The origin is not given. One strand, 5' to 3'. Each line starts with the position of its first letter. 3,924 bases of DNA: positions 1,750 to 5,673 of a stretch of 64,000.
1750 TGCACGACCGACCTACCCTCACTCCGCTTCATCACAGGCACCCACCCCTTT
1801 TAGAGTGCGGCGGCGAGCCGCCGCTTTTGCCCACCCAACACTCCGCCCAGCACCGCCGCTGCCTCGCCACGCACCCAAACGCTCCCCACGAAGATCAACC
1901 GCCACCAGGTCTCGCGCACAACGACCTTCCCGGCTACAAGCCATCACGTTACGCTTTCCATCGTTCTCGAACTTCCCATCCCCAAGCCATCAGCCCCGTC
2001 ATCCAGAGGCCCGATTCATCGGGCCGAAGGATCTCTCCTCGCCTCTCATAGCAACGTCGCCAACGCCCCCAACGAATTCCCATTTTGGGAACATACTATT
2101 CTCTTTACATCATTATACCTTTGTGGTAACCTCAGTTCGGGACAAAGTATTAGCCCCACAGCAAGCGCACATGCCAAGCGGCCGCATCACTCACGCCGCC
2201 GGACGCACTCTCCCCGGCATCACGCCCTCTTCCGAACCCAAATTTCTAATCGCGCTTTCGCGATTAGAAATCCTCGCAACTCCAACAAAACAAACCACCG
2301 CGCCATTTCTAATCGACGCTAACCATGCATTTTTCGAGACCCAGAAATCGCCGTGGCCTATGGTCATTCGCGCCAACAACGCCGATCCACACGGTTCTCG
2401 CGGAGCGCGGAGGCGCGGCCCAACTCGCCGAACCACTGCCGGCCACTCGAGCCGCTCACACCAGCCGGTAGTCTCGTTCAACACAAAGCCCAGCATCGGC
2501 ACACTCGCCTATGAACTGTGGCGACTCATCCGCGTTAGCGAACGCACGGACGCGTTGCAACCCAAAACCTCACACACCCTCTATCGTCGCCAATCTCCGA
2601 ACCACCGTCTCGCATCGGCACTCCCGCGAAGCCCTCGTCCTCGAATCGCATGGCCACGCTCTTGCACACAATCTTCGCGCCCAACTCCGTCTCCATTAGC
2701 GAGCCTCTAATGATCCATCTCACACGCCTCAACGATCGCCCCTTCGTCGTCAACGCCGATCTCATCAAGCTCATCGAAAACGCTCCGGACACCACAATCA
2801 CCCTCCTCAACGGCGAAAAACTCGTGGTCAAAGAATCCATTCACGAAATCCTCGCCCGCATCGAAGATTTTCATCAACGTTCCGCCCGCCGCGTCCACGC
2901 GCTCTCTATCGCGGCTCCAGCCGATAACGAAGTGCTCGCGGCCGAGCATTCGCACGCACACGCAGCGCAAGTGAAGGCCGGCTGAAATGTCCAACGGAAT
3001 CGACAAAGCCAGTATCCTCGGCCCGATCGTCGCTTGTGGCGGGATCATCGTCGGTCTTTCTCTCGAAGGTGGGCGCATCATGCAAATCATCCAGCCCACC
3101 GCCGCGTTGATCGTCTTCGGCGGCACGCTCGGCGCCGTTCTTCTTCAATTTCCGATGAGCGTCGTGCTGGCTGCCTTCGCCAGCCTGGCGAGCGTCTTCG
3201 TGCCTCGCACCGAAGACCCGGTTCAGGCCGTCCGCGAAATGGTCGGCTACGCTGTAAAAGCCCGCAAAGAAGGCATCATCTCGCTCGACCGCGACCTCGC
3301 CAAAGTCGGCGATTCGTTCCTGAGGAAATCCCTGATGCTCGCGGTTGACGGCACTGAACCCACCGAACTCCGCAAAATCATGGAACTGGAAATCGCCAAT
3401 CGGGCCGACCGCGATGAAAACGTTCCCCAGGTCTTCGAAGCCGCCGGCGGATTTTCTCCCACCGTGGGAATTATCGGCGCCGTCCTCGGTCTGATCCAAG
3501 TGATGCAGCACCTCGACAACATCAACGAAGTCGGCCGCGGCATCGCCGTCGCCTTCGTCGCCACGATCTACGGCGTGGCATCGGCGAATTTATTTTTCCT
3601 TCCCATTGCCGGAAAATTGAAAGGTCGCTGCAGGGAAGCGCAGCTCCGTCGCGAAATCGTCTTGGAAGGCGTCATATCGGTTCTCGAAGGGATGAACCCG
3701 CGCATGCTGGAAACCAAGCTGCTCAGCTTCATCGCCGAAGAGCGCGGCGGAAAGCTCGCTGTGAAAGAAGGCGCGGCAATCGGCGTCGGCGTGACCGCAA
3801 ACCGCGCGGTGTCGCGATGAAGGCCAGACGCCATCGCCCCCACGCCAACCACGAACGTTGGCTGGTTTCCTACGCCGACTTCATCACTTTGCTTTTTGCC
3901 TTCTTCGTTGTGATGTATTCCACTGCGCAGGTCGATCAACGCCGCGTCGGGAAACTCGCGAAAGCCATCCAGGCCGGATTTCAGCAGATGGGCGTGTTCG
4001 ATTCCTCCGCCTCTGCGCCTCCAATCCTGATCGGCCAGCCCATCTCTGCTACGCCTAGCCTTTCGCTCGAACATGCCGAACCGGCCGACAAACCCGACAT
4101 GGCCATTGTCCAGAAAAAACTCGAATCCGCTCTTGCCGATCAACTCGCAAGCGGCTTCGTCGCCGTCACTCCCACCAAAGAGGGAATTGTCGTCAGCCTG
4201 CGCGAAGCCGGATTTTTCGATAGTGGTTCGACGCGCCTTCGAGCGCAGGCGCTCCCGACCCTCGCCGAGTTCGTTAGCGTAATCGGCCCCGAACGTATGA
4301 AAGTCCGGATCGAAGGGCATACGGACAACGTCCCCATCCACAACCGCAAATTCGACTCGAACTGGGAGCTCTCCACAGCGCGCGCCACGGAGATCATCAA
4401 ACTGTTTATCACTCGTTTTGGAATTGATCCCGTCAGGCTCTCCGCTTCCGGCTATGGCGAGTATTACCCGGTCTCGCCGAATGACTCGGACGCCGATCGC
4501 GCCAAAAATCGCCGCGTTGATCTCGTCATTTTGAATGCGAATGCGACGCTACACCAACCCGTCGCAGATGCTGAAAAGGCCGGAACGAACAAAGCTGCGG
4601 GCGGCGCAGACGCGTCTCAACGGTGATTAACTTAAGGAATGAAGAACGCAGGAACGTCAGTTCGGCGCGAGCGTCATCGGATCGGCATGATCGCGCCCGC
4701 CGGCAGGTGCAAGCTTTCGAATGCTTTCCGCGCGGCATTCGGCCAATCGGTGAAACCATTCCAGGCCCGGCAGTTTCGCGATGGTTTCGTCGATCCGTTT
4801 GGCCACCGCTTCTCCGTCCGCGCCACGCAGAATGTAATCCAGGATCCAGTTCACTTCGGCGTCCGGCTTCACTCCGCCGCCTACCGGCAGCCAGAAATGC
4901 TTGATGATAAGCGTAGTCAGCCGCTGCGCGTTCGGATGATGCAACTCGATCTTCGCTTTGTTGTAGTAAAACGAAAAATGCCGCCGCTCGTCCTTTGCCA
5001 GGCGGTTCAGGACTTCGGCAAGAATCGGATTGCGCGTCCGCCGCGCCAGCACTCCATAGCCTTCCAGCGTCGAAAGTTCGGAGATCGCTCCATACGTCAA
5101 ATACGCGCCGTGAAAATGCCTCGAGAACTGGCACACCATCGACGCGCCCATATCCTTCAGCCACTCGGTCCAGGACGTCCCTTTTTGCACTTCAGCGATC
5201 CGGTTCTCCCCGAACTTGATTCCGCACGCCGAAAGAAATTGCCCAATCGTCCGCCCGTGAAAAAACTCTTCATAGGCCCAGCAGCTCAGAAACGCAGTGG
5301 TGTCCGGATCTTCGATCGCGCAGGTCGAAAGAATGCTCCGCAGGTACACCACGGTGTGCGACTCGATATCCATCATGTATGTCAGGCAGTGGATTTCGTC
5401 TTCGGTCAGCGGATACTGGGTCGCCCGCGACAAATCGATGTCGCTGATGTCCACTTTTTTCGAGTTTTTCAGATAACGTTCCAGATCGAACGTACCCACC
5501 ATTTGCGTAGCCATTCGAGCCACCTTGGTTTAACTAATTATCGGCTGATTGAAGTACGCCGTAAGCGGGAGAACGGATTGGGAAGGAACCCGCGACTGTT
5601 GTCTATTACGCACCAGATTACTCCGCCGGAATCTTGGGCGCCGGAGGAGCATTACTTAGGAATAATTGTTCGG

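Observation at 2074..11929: Inverted pair of diverged ~250-nt hairpin-bearing elements with a conserved promoter-like module, bracketing the RAYT-containing 9-kb segment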

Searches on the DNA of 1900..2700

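Call 6: search_rna_families(source=window, start=1900, end=2700, threshold=evalue, max_evalue=10, show_alignments=3)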
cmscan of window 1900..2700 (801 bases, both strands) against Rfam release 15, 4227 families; matches with E-value up to 10: 1.
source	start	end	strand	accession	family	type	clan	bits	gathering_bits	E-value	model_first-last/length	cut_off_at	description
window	2120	2199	-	RF03144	eL15-Euryarchaeota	Cis-reg; leader;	-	17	33.7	2.9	1-48/48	no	eL15-Euryarchaeota ribosomal protein leader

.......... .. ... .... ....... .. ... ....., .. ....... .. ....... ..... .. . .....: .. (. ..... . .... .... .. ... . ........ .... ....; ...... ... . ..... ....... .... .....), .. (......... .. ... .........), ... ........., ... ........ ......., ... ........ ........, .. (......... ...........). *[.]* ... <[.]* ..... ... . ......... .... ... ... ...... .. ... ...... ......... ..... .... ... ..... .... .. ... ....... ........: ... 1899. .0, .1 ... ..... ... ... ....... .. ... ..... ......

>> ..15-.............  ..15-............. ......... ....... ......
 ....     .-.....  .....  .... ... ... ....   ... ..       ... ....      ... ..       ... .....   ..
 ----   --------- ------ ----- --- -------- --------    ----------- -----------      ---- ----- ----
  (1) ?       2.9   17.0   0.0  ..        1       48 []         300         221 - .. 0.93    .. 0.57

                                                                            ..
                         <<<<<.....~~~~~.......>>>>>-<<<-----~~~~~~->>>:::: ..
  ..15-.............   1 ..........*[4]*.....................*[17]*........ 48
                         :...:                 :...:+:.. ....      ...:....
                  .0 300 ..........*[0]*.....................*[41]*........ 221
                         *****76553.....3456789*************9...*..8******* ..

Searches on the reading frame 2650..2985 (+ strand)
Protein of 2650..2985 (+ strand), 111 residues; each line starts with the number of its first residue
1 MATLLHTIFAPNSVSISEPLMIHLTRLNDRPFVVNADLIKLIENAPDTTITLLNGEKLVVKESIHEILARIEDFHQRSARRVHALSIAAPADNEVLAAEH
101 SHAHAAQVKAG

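Call 16: find_encoding_contigs(protein=window:2650-2985:+, flank=3000, max_places=10)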
Protein window:2650-2985:+ (111 aa): 1 contig read that carries it; 1 place shown.
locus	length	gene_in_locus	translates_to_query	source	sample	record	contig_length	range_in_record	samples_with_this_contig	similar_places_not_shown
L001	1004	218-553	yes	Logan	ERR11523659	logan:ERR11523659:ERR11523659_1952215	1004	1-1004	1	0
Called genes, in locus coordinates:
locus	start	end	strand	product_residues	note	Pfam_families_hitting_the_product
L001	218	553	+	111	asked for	PF06289:FlbD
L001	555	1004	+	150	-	?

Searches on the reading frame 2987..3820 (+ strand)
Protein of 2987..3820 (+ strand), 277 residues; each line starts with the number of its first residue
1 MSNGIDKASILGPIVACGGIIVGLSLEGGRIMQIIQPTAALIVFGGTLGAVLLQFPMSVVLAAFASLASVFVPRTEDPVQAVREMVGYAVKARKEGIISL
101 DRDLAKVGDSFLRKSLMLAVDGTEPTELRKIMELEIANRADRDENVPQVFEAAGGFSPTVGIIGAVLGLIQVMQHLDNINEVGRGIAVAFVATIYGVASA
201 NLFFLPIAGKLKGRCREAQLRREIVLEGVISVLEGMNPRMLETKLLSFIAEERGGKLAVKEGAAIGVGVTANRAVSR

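Call 59: find_homologous_proteins(query=window:2987-3820:+, max_evalue=1e-40)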
Query window:2987-3820:+ (277 aa): 7998 proteins with E <= 1e-40 among 8000 candidates; the best 120 are listed.
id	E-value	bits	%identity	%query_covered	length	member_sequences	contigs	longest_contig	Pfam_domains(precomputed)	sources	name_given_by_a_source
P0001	3.3e-167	572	100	100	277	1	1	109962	PF01618.22,PF20560.4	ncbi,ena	-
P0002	3.5e-158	543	94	100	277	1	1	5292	PF01618.22,PF20560.4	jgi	jgi:chemotaxis protein MotA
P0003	1.7e-148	511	88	100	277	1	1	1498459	PF01618.22,PF20560.4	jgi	jgi:chemotaxis protein MotA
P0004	9.5e-145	499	86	100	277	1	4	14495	PF01618.22,PF20560.4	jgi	jgi:chemotaxis protein MotA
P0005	3.8e-144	497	85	100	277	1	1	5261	PF01618.22,PF20560.4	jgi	jgi:chemotaxis protein MotA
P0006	5.2e-143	493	84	100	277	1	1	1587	PF01618.22,PF20560.4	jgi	jgi:chemotaxis protein MotA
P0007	1.8e-141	488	85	100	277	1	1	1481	PF01618.22,PF20560.4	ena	-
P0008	3.1e-141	487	85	100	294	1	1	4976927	PF01618.22,PF20560.4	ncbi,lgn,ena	-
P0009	2.3e-135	468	80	100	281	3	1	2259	PF01618.22,PF20560.4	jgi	jgi:chemotaxis protein MotA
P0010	6.0e-132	457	80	100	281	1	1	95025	PF01618.22,PF20560.4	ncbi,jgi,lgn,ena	jgi:chemotaxis protein MotA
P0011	4.7e-125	434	80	91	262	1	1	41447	PF01618.22,PF20560.4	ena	-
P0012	3.1e-118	412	76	91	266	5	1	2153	PF01618.22,PF20560.4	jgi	jgi:chemotaxis protein MotA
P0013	8.8e-118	410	76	91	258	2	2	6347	PF01618.22,PF20560.4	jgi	jgi:chemotaxis protein MotA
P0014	1.3e-117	410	74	93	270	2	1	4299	PF01618.22,PF20560.4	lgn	-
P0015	2.5e-116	406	75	91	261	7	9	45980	PF01618.22,PF20560.4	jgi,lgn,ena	jgi:chemotaxis protein MotA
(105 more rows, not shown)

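Call 60: find_encoding_contigs(protein=P0001, flank=10000, max_places=2)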
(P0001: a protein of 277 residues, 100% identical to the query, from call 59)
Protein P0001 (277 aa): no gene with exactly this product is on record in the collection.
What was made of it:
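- Tried and rejected: Retrieval of the source contig by its MotA failed (call 60).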

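Call 61: find_encoding_contigs(protein=P0002, flank=4000, max_places=2)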
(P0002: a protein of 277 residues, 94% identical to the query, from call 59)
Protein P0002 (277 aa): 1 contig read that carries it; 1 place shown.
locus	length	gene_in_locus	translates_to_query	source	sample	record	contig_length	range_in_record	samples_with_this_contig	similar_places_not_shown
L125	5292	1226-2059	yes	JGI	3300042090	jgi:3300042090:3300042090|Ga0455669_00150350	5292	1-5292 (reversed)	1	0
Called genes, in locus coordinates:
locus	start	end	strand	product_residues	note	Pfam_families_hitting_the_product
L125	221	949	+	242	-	-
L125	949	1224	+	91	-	PF06289:FlbD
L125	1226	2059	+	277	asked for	PF20560:MotA_N, PF01618:MotA_ExbB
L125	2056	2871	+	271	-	PF13677:MotB_plug, PF00691:OmpA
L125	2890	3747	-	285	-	-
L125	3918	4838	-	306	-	PF08534:Redoxin, PF00578:AhpC-TSA, PF00085:Thioredoxin, PF13098:Thioredoxin_2, PF13905:Thioredoxin_8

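Call 62: find_encoding_contigs(protein=P0003, flank=4000, max_places=2)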
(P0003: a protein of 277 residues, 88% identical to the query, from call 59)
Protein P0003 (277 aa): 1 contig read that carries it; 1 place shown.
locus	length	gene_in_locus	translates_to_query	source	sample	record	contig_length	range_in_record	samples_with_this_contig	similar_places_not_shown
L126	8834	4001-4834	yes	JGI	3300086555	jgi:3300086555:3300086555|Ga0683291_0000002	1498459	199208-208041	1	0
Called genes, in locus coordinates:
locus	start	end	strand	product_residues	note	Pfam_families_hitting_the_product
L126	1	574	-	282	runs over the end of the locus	PF00669:Flagellin_N, PF00700:Flagellin_C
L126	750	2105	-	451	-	PF00535:Glycos_transf_2, PF13428:TPR_14 (faint), PF13181:TPR_8 (faint), PF13424:TPR_12 (faint), PF13432:TPR_16 (faint), PF14559:TPR_19 (faint), PF07719:TPR_2 (faint), PF00515:TPR_1 (weak), +3 more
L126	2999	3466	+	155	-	-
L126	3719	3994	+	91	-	PF06289:FlbD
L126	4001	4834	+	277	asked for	PF20560:MotA_N (weak), PF01618:MotA_ExbB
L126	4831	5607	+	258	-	PF13677:MotB_plug, PF00691:OmpA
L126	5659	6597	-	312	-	PF08534:Redoxin, PF00578:AhpC-TSA, PF00085:Thioredoxin, PF13098:Thioredoxin_2, PF13905:Thioredoxin_8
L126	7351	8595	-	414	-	-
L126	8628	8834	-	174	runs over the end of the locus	PF00989:PAS, PF13426:PAS_9 (weak), PF08447:PAS_3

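Call 63: find_encoding_contigs(protein=P0008, flank=4000, max_places=2)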
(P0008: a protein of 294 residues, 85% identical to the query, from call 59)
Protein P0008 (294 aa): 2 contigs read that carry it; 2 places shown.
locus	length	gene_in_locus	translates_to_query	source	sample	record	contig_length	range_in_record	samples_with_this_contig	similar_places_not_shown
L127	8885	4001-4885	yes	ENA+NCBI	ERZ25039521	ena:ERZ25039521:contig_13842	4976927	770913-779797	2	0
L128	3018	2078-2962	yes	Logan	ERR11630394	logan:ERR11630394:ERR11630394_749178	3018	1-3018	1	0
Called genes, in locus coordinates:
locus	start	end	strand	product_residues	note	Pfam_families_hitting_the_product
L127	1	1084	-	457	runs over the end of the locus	PF02465:FliD_N, PF07195:FliD_C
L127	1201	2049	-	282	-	PF00669:Flagellin_N, PF00700:Flagellin_C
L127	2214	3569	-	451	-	PF00535:Glycos_transf_2, PF13428:TPR_14 (faint), PF13174:TPR_6 (faint), PF13181:TPR_8 (faint), PF13424:TPR_12 (faint), PF07719:TPR_2 (faint), PF13432:TPR_16 (weak), PF00515:TPR_1 (weak), +2 more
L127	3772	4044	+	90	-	PF06289:FlbD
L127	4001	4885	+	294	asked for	PF20560:MotA_N, PF01618:MotA_ExbB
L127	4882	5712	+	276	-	PF13677:MotB_plug, PF00691:OmpA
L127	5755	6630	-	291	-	PF03405:FA_desaturase_2 (faint)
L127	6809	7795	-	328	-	PF08534:Redoxin, PF00578:AhpC-TSA, PF00085:Thioredoxin, PF13098:Thioredoxin_2, PF13905:Thioredoxin_8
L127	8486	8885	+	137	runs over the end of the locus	PF13548:DUF4126 (weak)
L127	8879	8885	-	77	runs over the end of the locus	-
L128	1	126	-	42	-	?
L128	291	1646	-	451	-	PF00535:Glycos_transf_2, PF13428:TPR_14 (faint), PF13174:TPR_6 (faint), PF13181:TPR_8 (faint), PF13424:TPR_12 (faint), PF07719:TPR_2 (faint), PF13432:TPR_16 (weak), PF00515:TPR_1 (weak), +2 more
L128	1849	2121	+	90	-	PF06289:FlbD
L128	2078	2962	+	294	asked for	PF20560:MotA_N, PF01618:MotA_ExbB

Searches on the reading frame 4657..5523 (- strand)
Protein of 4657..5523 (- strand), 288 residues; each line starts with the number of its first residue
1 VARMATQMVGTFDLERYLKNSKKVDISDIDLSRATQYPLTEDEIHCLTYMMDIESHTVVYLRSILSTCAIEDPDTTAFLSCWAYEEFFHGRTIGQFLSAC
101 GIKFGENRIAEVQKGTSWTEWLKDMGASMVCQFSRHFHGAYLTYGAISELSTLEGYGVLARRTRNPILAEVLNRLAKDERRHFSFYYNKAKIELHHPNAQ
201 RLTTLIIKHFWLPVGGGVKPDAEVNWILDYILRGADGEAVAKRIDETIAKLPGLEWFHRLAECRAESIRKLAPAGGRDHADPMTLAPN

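Call 73: search_protein_families(library=pfam, proteins=[window:4657-5523:-], max_evalue=0.001)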
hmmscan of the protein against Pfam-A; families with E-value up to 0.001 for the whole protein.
window:4657-5523:- (288 aa): 2 families
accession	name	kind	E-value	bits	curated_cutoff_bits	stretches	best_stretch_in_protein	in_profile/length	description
PF03405.20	FA_desaturase_2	-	5.1e-05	22.7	22.7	1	78-189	101-205/325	Fatty acid desaturase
PF02915.23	Rubrerythrin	-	0.00041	21.2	22.8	0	142-187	3-50/137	Rubrerythrin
